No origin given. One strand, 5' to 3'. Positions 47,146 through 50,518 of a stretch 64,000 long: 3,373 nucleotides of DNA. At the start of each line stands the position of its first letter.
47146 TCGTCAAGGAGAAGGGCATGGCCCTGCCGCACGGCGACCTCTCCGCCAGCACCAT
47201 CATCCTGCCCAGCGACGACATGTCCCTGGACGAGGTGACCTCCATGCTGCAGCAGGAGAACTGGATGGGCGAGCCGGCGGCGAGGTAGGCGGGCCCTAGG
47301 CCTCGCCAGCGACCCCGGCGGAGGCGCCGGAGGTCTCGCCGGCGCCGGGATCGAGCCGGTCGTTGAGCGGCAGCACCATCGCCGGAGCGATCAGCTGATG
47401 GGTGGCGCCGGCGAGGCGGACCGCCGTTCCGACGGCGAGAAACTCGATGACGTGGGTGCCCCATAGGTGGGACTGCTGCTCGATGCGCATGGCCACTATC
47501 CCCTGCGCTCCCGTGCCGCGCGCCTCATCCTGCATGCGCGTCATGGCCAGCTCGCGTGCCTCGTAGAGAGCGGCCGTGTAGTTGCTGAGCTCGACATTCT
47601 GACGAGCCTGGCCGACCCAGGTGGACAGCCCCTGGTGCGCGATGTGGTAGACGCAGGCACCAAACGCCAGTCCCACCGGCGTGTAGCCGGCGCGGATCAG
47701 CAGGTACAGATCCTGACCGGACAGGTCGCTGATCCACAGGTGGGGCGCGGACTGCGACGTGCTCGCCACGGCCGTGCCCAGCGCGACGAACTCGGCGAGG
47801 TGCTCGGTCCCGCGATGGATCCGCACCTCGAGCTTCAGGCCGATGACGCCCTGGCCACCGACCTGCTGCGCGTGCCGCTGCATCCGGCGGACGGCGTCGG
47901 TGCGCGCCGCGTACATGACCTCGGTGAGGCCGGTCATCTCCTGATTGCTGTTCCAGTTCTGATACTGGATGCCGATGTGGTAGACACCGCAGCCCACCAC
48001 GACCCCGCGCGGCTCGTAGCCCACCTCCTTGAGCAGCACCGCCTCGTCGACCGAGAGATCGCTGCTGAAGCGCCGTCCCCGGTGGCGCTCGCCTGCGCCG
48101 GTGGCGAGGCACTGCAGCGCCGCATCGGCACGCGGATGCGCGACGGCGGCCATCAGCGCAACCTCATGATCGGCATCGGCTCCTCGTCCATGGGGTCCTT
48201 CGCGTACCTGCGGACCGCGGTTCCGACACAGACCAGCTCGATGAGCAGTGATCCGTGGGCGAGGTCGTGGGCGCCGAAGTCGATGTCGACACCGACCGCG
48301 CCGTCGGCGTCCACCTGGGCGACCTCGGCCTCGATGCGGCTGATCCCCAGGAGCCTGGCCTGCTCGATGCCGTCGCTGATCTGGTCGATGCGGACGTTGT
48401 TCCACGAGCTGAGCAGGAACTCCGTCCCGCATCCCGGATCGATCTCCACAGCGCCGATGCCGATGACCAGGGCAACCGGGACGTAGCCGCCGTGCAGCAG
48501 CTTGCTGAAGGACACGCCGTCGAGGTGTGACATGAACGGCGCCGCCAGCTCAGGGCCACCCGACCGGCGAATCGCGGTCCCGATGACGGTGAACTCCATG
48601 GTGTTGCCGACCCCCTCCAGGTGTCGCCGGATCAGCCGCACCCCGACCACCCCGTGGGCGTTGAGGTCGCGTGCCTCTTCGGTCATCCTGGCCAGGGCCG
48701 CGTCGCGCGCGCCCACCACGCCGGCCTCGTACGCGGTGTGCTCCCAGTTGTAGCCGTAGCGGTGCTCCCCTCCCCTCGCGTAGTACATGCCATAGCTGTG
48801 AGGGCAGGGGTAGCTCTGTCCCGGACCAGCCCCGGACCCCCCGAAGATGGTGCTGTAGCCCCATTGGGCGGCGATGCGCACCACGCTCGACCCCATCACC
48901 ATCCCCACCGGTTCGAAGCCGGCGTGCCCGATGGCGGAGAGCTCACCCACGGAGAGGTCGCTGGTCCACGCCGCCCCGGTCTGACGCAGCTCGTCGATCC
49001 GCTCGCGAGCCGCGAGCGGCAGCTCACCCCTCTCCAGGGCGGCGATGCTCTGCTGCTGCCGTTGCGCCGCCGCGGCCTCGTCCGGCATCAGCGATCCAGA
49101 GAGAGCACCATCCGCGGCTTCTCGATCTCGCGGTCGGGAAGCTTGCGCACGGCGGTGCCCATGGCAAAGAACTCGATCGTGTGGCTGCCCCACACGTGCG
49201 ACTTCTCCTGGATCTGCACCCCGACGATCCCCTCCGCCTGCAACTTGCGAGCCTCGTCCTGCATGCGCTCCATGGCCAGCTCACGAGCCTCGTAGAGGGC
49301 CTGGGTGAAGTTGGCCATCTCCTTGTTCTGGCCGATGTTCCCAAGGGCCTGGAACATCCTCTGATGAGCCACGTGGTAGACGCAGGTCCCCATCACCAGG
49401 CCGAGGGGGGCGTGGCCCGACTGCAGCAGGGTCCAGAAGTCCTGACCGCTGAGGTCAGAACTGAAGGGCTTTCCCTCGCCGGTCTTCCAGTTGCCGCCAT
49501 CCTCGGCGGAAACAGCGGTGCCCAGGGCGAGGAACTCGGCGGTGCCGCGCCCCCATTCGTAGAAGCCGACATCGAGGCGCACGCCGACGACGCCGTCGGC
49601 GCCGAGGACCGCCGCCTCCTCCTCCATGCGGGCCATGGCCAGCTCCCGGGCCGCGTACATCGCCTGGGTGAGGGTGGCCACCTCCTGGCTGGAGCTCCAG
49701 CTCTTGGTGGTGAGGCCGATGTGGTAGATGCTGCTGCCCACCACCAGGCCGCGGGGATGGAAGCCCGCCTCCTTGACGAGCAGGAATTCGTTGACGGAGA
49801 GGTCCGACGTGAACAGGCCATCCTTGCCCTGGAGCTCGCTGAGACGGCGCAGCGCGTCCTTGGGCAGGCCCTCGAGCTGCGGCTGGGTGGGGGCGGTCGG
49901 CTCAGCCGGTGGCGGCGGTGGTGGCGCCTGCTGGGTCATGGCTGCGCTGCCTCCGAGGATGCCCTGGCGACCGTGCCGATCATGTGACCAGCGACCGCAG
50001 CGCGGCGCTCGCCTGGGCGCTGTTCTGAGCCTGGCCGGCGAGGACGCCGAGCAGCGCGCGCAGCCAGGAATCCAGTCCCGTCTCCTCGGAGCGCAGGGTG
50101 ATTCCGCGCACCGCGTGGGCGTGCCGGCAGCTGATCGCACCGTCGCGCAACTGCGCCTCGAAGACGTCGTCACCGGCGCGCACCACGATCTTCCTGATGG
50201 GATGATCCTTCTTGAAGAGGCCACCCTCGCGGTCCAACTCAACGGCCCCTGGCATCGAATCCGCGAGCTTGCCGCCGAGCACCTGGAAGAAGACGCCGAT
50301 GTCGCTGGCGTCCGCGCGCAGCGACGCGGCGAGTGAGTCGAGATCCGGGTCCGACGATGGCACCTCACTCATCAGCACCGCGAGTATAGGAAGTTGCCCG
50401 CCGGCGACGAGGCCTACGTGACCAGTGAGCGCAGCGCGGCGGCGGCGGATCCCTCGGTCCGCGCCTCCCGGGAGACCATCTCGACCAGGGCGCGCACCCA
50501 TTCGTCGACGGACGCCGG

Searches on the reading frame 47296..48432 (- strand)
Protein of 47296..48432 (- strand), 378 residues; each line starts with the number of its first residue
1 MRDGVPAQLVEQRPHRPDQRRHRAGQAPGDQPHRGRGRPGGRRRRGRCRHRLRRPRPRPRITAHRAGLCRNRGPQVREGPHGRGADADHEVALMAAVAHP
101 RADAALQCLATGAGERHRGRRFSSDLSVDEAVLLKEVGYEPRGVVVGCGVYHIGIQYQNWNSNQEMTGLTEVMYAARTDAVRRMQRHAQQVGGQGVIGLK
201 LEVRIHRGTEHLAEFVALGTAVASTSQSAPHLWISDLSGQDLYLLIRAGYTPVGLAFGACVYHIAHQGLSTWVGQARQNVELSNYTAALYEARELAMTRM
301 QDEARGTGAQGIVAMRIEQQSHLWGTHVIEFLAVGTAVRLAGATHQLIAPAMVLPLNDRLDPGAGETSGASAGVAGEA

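Call 118: search_protein_families(library=pfam, proteins=[window:47296-48432:-], max_evalue=0.00001)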
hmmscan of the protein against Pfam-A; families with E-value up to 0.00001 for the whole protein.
window:47296-48432:- (378 aa): 1 family
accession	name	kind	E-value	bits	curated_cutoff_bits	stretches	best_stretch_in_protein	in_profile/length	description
PF01906.23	YbjQ_1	-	3.7e-21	76.1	23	2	281-339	46-102/103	Putative heavy-metal-binding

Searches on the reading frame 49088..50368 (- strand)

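Call 118: search_protein_families(library=pfam, proteins=[window:49088-50368:-], max_evalue=0.00001)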
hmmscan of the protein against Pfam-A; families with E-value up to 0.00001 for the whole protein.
window:49088-50368:- (426 aa): 1 family
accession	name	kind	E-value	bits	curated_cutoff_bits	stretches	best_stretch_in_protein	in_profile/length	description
PF01906.23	YbjQ_1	-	2.8e-24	86.1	23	2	322-408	18-102/103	Putative heavy-metal-binding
